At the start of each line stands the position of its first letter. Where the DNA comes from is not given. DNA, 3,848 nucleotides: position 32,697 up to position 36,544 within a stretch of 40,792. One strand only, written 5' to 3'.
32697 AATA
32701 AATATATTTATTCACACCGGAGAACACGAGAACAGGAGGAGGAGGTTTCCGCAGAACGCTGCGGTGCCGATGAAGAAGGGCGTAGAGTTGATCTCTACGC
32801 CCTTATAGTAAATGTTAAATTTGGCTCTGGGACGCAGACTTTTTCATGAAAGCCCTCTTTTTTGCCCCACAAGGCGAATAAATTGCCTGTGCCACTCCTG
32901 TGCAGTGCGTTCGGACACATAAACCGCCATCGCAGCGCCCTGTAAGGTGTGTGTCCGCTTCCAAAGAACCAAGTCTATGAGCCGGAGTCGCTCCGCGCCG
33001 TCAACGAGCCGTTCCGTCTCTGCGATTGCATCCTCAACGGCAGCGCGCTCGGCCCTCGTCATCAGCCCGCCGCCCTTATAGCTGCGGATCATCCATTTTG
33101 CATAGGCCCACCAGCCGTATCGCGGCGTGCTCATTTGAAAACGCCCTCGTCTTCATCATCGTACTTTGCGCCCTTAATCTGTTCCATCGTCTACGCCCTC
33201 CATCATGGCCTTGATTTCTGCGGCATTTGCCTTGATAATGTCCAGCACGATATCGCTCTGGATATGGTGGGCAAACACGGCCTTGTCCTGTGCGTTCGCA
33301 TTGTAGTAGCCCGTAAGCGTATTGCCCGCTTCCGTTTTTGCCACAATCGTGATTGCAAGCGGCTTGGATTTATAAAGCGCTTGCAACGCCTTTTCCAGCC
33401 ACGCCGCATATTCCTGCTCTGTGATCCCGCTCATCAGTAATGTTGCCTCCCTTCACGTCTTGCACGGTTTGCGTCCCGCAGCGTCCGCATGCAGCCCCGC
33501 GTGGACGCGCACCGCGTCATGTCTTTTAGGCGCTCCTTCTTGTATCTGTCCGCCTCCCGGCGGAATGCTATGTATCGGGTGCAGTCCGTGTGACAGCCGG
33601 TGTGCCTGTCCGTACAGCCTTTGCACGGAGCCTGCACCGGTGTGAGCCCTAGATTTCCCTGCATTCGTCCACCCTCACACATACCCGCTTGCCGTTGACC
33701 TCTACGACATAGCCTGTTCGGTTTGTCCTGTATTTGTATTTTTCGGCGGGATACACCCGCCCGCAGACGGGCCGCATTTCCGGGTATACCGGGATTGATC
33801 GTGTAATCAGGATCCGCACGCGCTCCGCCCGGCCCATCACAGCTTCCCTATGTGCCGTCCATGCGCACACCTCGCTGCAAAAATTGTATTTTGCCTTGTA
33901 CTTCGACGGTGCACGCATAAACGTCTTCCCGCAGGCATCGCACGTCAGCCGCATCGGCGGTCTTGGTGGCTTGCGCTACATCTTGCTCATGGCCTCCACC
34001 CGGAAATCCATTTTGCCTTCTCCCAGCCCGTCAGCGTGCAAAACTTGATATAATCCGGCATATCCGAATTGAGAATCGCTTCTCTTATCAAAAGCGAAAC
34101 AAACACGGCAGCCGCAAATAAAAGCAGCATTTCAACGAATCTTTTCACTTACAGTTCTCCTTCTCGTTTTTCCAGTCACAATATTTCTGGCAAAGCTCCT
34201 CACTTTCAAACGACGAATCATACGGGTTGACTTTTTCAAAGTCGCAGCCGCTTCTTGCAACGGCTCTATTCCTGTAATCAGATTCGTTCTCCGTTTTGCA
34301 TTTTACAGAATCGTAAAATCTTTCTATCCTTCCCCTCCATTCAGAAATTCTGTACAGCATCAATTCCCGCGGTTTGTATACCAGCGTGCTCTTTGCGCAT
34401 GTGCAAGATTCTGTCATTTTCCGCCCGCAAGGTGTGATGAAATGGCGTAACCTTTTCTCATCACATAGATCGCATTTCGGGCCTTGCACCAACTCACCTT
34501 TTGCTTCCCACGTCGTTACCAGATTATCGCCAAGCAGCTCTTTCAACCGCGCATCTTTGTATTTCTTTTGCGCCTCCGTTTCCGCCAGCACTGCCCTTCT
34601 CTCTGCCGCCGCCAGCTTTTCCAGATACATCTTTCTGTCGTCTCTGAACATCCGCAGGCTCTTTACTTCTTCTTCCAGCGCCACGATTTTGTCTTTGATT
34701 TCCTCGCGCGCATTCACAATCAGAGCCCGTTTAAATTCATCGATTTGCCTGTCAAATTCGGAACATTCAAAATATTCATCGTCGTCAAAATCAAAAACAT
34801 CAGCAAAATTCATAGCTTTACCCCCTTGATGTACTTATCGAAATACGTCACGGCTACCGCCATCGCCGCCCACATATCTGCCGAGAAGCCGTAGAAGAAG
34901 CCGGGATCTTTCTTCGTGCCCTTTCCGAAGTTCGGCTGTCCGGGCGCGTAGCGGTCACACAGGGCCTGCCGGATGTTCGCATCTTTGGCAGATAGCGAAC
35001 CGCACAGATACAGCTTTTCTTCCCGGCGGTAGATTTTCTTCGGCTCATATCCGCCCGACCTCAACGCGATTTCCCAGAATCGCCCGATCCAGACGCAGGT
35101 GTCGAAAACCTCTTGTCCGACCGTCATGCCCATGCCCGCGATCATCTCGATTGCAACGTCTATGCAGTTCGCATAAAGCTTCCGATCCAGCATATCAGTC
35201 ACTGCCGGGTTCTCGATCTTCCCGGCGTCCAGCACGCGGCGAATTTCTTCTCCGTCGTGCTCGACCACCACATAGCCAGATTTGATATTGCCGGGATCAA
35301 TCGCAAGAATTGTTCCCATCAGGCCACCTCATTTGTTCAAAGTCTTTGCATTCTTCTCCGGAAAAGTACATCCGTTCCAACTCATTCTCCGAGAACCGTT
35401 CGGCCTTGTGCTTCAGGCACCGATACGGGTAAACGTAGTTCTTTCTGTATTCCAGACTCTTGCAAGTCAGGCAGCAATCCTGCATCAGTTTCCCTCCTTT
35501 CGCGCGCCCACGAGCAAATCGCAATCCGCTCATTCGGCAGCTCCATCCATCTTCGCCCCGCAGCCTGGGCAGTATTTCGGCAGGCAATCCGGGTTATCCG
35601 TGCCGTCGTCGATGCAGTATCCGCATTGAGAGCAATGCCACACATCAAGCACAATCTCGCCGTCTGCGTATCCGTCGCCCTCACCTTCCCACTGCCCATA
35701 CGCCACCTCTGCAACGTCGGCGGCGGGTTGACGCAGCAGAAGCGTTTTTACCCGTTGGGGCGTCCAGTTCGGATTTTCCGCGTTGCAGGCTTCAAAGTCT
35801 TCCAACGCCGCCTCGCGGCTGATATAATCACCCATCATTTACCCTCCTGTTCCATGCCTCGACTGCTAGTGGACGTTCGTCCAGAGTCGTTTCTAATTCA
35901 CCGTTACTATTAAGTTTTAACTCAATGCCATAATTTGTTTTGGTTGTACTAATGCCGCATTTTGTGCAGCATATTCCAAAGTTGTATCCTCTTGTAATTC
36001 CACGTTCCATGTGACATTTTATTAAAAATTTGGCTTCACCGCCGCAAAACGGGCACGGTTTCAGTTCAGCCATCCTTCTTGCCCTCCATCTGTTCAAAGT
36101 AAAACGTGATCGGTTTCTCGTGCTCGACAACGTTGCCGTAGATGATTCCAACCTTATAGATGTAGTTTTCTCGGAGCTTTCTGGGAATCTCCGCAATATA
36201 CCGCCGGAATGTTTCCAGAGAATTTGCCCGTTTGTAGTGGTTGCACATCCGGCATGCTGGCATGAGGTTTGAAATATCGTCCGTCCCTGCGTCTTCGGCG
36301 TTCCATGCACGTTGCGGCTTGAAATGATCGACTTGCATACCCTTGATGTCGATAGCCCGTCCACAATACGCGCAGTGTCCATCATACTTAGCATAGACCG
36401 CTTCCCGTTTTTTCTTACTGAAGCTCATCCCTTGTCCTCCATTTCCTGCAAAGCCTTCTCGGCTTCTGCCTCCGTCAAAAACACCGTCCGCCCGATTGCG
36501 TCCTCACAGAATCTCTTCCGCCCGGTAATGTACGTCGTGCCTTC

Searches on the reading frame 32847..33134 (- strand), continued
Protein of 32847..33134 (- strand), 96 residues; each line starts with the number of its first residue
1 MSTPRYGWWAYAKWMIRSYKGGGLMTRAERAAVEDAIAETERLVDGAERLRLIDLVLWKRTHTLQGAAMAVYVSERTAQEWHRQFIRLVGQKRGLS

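Call 43: find_related_loci(query=A1, collection=genome_contigs, flank=10000)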
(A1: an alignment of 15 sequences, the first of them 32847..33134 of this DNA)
Query A1 (96 aa) in genome_contigs; peptide patterns used: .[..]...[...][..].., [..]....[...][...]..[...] (x = any residue, [..] = any of these).
162 stretches matched a pattern; 40 encode a relative of the query (tblastn E <= 1e-3); 40 distinct loci.
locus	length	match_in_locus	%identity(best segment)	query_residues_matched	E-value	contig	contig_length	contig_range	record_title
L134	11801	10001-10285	83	1-95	2e-49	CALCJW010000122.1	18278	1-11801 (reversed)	MAG TPA_asm: uncultured Clostridia bacterium isolate ERR1600602_bin.57_CONCOCT_v1.1_MAG genome assembly, contig: ERZ1311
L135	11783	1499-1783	79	1-95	7e-48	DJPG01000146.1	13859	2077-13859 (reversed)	MAG TPA_asm: Firmicutes bacterium UBA6418 UBA6418_contig_7270, whole genome shotgun sequence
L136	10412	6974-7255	63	1-95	4e-33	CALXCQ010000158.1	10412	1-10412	MAG: uncultured Oscillospiraceae bacterium isolate E05__bin171 genome assembly, contig: E05__k127_2935209, whole genome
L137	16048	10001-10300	52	1-95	6e-29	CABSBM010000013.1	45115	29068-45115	MAG TPA_asm: uncultured Oscillibacter sp. isolate MGYG-HGUT-02114 genome assembly, contig: GUT_GENOME129025_13, whole ge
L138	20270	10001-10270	55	1-92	9e-29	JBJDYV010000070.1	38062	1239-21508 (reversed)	MAG: Oscillospiraceae bacterium isolate LOHA20_bin.032 NODE_414_length_38062_cov_79.417739, whole genome shotgun sequenc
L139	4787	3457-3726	55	1-92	7e-28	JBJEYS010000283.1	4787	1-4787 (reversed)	MAG: Oscillospiraceae bacterium isolate PUUB51_bin.001 NODE_6125_length_4787_cov_65.104396, whole genome shotgun sequenc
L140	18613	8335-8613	51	1-95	7e-27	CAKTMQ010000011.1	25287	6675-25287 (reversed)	MAG: uncultured Oscillospiraceae bacterium isolate REFINED_METABAT215_TOP10_CONTIGS_1500_ASSEMBLY_K77_MERGED__Hadza_MoBi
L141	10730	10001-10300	48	1-95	1e-25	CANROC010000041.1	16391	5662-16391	MAG: uncultured Oscillospiraceae bacterium isolate Lapin-020__bin26 genome assembly, contig: Lapin-020__NODE_4753_length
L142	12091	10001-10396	41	1-95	6e-25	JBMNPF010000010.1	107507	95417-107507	MAG: Oscillospiraceae bacterium isolate SBF912SR2HQ0005 scaffold_694_c1, whole genome shotgun sequence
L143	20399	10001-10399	40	1-95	3e-23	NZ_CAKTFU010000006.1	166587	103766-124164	MAG: uncultured Gemmiger sp. isolate REFINED_METABAT215_TOP10_CONTIGS_1500_ASSEMBLY_K77_MERGED__Hadza_MoBio_hadza-A-D_B_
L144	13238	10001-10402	36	1-95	3e-23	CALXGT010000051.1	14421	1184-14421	MAG: uncultured Clostridia bacterium isolate E0_DM__bin74 genome assembly, contig: E0_DM__k127_1214323, whole genome sho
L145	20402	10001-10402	36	1-95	1e-22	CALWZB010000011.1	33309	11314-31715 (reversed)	MAG: uncultured Clostridia bacterium isolate E01__bin353 genome assembly, contig: E01__k127_5518006, whole genome shotgu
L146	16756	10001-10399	36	1-95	2e-21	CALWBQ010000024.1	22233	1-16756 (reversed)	MAG: uncultured Lachnospiraceae bacterium isolate E0_RM__bin152 genome assembly, contig: E0_RM__k127_2122839, whole geno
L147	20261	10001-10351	40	1-95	3e-21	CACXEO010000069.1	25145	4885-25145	MAG: Ruminococcaceae bacterium isolate RUG11193 genome assembly, contig: RUG11193_asm_69, whole genome shotgun sequence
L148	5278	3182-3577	37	1-95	1e-20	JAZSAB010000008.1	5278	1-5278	MAG: Faecousia sp. isolate T1900044941_TS20190407.MAGScoT_cleanbin_000017 SGB_3462_k141_171834, whole genome shotgun seq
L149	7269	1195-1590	38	1-95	1e-19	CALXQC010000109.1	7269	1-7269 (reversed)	MAG: uncultured Clostridia bacterium isolate E09__bin156 genome assembly, contig: E09__k127_2352115, whole genome shotgu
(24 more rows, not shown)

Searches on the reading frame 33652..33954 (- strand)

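Call 6: search_protein_families(library=pfam, proteins=[window:33652-33954:-], max_evalue=0.01)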
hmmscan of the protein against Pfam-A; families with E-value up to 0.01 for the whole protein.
window:33652-33954:- (101 aa): 0 families

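Call 7: search_protein_families(library=phrogs, proteins=[window:33652-33954:-], max_evalue=0.001)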
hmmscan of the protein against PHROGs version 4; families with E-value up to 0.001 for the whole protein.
window:33652-33954:- (101 aa): 1 family
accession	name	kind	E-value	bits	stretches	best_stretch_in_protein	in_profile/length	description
phrog_1271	-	DNA, RNA and nucleotide metabolism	0.0001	22.8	1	3-84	213-276/361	HNH endonuclease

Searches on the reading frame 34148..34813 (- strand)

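Call 6: search_protein_families(library=pfam, proteins=[window:34148-34813:-], max_evalue=0.01)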
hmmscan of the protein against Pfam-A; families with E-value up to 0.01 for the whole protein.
window:34148-34813:- (222 aa): 0 families

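Call 7: search_protein_families(library=phrogs, proteins=[window:34148-34813:-], max_evalue=0.001)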
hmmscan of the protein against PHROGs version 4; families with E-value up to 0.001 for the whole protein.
window:34148-34813:- (222 aa): 1 family
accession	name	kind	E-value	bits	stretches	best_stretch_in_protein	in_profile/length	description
phrog_9300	-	unknown function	3.2e-20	74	1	10-222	2-228/248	-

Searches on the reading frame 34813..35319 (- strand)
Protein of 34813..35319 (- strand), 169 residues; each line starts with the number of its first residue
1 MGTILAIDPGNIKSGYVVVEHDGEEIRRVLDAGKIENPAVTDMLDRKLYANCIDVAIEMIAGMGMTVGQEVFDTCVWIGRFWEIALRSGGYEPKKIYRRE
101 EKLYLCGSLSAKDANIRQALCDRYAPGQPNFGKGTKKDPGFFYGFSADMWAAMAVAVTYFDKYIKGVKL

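Call 6: search_protein_families(library=pfam, proteins=[window:34813-35319:-], max_evalue=0.01)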
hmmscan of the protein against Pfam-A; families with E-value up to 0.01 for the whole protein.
window:34813-35319:- (169 aa): 1 family
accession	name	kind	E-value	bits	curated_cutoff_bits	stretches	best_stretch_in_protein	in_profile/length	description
PF02075.23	RuvC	-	0.0036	17.7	22.2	1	4-39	1-35/148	Crossover junction endodeoxyribonuclease RuvC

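Call 7: search_protein_families(library=phrogs, proteins=[window:34813-35319:-], max_evalue=0.001)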
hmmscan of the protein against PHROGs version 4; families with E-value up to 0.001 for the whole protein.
window:34813-35319:- (169 aa): 1 family
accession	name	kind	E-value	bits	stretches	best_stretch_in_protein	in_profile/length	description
phrog_1770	-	DNA, RNA and nucleotide metabolism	2.8e-19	70.6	1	2-164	4-150/158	Holliday junction resolvase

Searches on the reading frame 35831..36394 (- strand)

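Call 55: search_protein_families(library=phrogs, proteins=[window:35831-36394:-], max_evalue=0.0001)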
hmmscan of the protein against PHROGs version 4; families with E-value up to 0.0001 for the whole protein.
window:35831-36394:- (188 aa): 1 family
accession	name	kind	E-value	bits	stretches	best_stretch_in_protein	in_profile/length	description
phrog_599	-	moron, auxiliary metabolic gene and host takeover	3.3e-12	48.1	1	86-187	44-129/262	Lar-like restriction alleviation protein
